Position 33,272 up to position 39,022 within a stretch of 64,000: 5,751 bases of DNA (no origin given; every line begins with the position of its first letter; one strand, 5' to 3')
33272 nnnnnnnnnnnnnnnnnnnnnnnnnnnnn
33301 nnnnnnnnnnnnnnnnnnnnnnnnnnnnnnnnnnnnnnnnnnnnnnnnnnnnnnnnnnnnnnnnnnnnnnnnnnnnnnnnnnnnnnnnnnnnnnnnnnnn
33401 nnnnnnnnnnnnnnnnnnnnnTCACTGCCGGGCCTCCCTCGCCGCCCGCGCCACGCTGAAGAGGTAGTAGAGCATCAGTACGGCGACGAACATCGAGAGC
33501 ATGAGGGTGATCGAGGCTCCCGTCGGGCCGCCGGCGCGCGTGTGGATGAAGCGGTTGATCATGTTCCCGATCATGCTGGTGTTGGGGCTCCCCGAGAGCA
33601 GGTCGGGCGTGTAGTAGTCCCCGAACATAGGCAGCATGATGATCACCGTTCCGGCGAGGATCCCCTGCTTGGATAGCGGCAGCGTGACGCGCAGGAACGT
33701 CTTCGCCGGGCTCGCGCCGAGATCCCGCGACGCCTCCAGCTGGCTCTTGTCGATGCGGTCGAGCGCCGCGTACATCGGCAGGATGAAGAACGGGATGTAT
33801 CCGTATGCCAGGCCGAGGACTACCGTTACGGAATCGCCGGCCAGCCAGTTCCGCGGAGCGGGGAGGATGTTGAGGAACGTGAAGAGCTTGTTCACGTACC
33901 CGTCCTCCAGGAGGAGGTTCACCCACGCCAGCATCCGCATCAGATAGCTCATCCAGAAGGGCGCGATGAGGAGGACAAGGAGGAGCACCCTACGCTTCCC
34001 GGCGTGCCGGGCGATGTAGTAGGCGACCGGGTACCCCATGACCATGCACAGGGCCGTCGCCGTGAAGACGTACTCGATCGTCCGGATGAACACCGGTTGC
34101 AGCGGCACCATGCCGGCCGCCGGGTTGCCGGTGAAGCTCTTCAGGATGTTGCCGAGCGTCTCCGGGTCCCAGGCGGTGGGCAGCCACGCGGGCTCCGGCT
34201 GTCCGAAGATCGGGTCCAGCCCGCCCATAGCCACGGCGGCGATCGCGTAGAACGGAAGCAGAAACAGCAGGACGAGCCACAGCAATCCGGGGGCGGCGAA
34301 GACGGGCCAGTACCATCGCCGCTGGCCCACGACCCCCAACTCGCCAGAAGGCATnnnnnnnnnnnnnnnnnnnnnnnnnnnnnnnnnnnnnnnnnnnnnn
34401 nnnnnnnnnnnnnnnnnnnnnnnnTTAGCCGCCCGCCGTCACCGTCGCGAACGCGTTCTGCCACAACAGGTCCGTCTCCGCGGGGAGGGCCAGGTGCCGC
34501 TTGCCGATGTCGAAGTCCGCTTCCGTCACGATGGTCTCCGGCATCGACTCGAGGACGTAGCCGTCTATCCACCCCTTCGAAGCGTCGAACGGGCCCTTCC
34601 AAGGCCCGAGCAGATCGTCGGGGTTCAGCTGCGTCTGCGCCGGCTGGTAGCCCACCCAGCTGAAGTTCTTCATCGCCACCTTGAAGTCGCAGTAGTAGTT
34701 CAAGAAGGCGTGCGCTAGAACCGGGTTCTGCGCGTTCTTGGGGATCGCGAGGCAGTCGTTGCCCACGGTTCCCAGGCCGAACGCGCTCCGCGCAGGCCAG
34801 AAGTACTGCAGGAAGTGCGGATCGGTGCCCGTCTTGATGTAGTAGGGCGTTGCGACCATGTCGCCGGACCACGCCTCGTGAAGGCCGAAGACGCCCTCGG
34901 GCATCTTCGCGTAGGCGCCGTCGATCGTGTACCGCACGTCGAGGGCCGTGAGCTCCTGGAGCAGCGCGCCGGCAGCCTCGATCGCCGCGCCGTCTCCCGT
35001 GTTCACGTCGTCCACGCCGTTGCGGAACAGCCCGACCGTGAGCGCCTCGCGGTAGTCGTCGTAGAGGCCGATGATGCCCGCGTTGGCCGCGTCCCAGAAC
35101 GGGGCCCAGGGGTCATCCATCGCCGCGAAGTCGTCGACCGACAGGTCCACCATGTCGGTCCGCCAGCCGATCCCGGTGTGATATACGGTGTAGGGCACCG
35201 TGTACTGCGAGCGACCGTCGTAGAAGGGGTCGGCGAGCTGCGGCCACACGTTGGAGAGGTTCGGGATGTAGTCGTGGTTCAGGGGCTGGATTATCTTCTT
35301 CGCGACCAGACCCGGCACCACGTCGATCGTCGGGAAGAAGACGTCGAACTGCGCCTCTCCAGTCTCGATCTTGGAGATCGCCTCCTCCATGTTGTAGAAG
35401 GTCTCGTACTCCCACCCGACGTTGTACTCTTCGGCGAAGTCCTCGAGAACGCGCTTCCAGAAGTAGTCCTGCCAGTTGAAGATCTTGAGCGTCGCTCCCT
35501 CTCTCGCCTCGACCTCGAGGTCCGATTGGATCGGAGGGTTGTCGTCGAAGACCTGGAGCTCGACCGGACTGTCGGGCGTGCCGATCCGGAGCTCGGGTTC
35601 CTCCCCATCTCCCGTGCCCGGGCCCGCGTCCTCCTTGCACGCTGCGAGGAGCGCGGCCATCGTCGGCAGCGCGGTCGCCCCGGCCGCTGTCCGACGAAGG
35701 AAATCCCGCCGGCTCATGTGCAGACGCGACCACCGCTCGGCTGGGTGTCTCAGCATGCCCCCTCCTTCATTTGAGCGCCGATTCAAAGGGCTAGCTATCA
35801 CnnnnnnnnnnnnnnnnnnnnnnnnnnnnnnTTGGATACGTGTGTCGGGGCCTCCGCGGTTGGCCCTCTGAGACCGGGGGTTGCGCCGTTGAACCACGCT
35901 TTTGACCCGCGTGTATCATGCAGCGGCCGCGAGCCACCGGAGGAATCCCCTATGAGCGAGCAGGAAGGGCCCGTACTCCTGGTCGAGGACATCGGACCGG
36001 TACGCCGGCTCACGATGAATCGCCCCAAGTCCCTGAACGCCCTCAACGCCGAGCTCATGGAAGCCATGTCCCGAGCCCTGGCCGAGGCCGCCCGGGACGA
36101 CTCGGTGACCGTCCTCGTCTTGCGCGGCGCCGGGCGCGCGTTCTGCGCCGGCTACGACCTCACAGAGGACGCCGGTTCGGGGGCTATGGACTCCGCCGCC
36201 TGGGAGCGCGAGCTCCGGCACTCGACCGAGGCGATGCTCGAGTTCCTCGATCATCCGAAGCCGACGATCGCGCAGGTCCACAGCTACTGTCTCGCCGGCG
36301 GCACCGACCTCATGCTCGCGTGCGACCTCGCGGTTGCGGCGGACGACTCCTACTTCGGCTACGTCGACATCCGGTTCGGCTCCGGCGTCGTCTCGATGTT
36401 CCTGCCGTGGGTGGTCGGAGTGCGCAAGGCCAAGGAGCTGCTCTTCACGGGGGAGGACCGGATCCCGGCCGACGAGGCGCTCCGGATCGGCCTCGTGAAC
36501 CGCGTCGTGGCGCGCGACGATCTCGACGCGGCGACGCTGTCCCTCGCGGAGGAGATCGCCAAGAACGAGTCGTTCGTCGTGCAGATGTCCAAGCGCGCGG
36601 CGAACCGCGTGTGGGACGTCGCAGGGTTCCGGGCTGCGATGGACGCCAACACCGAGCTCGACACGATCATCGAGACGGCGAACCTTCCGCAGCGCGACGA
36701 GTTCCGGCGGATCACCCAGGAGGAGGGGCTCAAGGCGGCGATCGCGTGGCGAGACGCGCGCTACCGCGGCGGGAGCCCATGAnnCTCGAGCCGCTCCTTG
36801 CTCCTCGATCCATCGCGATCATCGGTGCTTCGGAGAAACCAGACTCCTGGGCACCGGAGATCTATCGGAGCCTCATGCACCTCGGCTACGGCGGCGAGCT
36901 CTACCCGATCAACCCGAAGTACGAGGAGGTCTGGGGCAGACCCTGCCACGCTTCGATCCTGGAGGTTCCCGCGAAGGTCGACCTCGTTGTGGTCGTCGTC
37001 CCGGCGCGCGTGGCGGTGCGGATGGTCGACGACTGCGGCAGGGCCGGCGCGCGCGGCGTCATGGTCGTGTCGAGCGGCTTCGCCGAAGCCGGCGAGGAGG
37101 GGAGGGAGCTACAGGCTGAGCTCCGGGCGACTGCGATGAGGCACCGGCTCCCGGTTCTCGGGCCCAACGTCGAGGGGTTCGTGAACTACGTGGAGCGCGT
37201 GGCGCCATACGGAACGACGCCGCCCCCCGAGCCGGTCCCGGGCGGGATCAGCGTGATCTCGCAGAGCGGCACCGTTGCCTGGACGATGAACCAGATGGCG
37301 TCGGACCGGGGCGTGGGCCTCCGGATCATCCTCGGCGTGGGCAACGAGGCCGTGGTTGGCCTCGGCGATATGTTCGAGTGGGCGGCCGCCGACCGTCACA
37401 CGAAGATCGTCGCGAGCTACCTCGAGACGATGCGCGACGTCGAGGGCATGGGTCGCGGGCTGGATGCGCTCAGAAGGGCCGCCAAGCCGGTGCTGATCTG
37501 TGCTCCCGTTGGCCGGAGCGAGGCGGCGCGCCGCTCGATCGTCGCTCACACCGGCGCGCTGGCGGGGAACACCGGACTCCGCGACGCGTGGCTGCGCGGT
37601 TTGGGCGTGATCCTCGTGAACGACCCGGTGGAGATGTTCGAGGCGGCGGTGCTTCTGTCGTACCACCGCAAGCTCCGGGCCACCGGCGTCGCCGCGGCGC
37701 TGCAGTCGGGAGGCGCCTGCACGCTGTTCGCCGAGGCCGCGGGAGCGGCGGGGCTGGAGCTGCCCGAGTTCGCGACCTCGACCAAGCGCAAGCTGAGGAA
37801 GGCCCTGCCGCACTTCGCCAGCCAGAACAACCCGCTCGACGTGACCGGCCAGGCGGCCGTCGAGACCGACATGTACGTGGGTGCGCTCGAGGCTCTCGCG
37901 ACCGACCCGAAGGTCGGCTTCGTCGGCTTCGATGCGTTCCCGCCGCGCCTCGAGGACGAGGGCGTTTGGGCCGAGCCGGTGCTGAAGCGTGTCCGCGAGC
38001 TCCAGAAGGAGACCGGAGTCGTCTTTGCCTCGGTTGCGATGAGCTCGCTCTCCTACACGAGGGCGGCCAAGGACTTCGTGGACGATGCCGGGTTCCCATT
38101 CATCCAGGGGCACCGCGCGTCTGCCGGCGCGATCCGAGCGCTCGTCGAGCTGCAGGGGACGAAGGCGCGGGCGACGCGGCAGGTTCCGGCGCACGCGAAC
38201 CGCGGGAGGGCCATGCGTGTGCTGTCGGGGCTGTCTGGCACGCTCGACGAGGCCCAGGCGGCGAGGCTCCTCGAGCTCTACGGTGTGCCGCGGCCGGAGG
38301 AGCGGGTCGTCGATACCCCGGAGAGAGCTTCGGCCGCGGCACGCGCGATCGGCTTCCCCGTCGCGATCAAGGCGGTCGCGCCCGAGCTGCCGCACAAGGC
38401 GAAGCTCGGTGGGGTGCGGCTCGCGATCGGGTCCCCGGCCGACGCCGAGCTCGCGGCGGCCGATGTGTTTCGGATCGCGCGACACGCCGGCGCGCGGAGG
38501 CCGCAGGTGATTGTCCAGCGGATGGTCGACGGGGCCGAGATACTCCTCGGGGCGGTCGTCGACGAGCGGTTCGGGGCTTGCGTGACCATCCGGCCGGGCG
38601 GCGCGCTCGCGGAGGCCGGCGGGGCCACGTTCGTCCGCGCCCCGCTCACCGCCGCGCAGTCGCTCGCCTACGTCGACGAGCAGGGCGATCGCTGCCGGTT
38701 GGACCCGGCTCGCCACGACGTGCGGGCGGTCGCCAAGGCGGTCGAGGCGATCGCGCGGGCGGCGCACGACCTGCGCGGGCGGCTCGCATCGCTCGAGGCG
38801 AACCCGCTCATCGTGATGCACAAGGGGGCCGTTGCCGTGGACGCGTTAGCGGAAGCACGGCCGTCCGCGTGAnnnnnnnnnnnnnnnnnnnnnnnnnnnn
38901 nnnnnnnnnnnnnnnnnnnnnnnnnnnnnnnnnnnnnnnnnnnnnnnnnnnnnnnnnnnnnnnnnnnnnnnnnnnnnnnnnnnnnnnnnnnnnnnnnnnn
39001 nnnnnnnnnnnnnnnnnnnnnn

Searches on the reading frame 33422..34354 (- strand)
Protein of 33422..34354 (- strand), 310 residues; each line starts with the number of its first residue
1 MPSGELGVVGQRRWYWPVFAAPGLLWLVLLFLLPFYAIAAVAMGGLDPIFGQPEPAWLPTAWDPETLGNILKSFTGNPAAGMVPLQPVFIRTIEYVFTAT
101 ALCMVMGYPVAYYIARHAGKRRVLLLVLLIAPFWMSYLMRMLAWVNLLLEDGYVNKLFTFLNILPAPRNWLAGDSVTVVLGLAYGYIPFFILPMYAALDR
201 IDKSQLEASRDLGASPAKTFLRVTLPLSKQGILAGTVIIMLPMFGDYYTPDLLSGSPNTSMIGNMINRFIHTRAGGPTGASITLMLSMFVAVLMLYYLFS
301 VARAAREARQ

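Call 13: search_protein_families(library=pfam, proteins=[window:33422-34354:-], max_evalue=0.00001)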
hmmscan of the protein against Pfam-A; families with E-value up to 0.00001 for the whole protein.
window:33422-34354:- (310 aa): 1 family
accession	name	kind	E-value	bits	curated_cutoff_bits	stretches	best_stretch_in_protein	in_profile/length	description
PF00528.27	BPD_transp_1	-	1.2e-13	51.7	26.4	1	107-297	1-175/184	Binding-protein-dependent transport system inner membrane component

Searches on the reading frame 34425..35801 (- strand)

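Call 13: search_protein_families(library=pfam, proteins=[window:34425-35801:-], max_evalue=0.00001)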
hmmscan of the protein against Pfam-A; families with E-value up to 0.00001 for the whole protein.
window:34425-35801:- (458 aa): 1 family
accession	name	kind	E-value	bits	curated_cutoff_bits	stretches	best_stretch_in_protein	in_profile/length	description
PF01547.30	SBP_bac_1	-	5.6e-07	30.3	26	0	112-229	6-138/307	Bacterial extracellular solute-binding protein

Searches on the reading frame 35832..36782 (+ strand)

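Call 13: search_protein_families(library=pfam, proteins=[window:35832-36782:+], max_evalue=0.00001)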
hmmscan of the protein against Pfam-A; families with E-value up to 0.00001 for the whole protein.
window:35832-36782:+ (316 aa): 2 families
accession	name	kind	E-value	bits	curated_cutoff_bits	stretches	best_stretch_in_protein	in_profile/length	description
PF00378.25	ECH_1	-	3.4e-44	151.5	27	1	57-262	6-210/251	Enoyl-CoA hydratase/isomerase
PF16113.10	ECH_2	-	3e-24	86.6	27.2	1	57-257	1-203/335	Enoyl-CoA hydratase/isomerase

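Call 85: search_protein_families(library=ncbifam, proteins=[window:35832-36779:+], max_evalue=0.001)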
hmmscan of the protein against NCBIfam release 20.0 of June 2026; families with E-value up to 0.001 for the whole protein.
window:35832-36779:+ (316 aa): 71 families (the best 25 are shown)
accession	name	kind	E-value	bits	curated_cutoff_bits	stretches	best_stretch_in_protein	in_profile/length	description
NF006140.0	PRK08290.1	subfamily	2.2e-63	214.2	280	1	49-304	10-284/292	enoyl-CoA hydratase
NF006128.0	PRK08272.1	subfamily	2.9e-56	191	257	2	126-310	116-297/308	crotonase/enoyl-CoA hydratase family protein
NF051848.1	EnCoAHydtEchA19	equivalog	1.3e-48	165.8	400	1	50-282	3-237/258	enoyl-CoA hydratase EchA19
NF006008.0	PRK08139.1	equivalog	2.4e-47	161.7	313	1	41-263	5-226/266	enoyl-CoA hydratase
NF004840.0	PRK06190.1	equivalog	3.5e-46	157.9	253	1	47-274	4-229/260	enoyl-CoA hydratase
NF004475.0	PRK05809.1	subfamily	1.5e-40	139.4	394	1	51-263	8-220/260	short-chain-enoyl-CoA hydratase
NF004781.0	PRK06127.1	subfamily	5.7e-40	137.7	291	1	48-263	12-229/269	enoyl-CoA hydratase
NF005802.0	PRK07657.1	equivalog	1.5e-38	132.8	363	1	57-264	14-221/260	enoyl-CoA hydratase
NF004517.0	PRK05862.1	equivalog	4.2e-37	128.1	396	1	48-263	5-217/257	enoyl-CoA hydratase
NF006588.0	PRK09120.1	equivalog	9.5e-37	126.7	276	1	57-264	18-228/276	p-hydroxycinnamoyl CoA hydratase/lyase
NF006699.0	PRK09245.1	subfamily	5.4e-36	124.2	354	1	48-311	4-263/266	crotonase/enoyl-CoA hydratase family protein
NF005864.0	PRK07799.1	equivalog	5.4e-36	124.1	316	1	43-257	4-220/266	crotonase/enoyl-CoA hydratase family protein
NF006108.0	PRK08259.1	equivalog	2.2e-35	122.4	273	1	50-275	6-227/256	crotonase/enoyl-CoA hydratase family protein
NF042430.2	EnCoAhydt_DpgD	equivalog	2.4e-35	122.2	400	1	55-270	5-224/258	enoyl-CoA-hydratase DpgD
NF006100.0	PRK08252.1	subfamily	2.8e-35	122.1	282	1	48-262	4-213/254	crotonase/enoyl-CoA hydratase family protein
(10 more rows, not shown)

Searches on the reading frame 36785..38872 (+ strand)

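Call 13: search_protein_families(library=pfam, proteins=[window:36785-38872:+], max_evalue=0.00001)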
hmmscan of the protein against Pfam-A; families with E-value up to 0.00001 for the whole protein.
window:36785-38872:+ (695 aa): 4 families
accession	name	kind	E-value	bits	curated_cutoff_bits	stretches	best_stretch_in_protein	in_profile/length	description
PF13549.11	ATP-grasp_5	-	1e-34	120.3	27.6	1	484-687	7-217/221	ATP-grasp domain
PF13607.11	Succ_CoA_lig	-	1.4e-32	112.8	27.4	1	152-290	1-137/138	Succinyl-CoA ligase like flavodoxin domain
PF13380.12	CoA_binding_2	-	1.3e-20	74.5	22.8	1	8-128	1-109/116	CoA binding domain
PF02629.25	CoA_binding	-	2.8e-09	38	22.3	1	8-98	4-97/97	CoA binding domain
